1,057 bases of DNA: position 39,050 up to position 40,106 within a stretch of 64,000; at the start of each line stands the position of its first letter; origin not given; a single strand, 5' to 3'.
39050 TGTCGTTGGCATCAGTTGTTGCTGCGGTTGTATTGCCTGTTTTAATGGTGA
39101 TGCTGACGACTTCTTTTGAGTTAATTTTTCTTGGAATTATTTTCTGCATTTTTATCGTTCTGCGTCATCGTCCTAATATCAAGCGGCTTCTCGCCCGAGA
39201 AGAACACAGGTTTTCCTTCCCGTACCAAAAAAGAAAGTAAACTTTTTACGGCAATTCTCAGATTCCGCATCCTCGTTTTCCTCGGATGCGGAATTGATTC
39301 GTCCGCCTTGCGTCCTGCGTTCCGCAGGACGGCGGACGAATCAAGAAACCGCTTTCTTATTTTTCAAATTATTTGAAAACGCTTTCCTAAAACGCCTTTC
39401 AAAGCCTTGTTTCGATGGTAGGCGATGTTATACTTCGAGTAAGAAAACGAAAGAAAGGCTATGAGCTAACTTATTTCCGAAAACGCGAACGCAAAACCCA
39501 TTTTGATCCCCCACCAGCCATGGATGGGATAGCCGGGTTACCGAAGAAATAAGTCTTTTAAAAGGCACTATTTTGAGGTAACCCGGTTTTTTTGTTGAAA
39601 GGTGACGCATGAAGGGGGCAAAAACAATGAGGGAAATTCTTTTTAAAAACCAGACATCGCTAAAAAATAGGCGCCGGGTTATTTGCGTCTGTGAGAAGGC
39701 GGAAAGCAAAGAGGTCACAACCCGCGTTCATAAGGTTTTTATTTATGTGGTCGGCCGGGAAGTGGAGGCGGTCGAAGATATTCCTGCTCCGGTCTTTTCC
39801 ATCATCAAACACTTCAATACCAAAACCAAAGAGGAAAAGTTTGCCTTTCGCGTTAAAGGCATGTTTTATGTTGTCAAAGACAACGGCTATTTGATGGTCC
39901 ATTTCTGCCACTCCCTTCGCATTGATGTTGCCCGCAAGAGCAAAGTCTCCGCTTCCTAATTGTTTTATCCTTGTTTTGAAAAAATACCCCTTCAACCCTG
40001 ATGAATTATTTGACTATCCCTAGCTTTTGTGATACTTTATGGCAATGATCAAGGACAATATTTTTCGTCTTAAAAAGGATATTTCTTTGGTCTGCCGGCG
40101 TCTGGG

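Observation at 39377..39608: Structured 5' leader with mutually exclusive terminator/antiterminator pairing upstream of a small unknown ORF: candidate riboswitch or attenuator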

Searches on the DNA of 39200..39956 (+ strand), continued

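Call 74: search_rna_families(sources=[L018, L021, L024, L025, L028, L032, L033, L037, L043, L044, L045, L049, L052, L054, L056, L058, L065, L070, L084, L085], threshold=gathering)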
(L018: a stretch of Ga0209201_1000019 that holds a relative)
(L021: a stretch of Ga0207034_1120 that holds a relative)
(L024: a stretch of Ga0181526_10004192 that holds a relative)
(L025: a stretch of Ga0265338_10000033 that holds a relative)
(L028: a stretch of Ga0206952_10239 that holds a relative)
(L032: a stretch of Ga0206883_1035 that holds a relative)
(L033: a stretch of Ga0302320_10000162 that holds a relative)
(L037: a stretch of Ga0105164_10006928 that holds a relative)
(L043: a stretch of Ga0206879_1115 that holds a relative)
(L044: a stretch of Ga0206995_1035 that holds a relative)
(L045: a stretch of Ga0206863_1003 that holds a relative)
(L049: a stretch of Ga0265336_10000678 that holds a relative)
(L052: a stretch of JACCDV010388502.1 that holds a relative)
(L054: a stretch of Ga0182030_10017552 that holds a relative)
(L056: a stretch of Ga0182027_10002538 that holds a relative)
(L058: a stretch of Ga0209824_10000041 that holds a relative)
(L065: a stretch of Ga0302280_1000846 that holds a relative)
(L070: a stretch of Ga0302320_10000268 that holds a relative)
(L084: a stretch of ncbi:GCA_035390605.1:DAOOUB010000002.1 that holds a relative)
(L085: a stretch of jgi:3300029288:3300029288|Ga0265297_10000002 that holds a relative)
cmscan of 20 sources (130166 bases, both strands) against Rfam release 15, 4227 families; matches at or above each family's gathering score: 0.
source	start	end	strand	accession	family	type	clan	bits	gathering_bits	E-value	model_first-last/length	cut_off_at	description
